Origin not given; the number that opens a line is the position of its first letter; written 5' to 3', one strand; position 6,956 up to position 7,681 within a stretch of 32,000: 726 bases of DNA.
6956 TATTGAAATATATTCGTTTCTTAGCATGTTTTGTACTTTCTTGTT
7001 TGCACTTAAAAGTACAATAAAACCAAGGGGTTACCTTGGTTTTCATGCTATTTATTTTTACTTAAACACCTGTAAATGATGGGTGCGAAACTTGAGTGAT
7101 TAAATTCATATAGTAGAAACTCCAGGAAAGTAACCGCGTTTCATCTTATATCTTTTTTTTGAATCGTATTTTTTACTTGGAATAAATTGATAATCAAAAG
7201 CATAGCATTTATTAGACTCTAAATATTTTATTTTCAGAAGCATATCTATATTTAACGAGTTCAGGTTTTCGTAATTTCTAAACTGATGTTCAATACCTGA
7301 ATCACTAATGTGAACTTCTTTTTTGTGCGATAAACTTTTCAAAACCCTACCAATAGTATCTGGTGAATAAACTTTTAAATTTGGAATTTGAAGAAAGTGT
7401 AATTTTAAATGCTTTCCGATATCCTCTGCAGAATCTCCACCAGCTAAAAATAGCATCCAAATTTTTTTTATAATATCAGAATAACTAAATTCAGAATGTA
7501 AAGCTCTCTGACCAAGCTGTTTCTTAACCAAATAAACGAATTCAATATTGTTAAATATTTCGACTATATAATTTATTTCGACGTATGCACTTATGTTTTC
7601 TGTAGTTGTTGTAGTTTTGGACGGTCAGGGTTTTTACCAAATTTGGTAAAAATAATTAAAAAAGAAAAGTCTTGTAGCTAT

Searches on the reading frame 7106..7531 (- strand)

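Call 7: search_protein_families(library=pfam, max_evalue=1, proteins=[window:7106-7531:-])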
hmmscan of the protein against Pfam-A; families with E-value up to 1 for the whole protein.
window:7106-7531:- (141 aa): 2 families
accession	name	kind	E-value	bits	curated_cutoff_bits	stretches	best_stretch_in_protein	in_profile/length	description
PF24295.1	DUF7480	-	0.068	13.8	27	1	69-124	19-72/100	Domain of unknown function (DUF7480)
PF17020.10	DUF5097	-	0.083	13.6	29.7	1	35-85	27-78/119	Domain of unknown function (DUF5097)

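Call 8: search_protein_families(library=ncbifam, max_evalue=1, proteins=[window:7106-7531:-])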
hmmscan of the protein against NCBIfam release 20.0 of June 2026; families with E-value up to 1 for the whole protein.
window:7106-7531:- (141 aa): 1 family
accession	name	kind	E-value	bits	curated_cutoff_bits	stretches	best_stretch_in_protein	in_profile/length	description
NF033539.1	transpos_IS1380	equivalog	1.1e-07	30.8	180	1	13-139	43-165/419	IS1380 family transposase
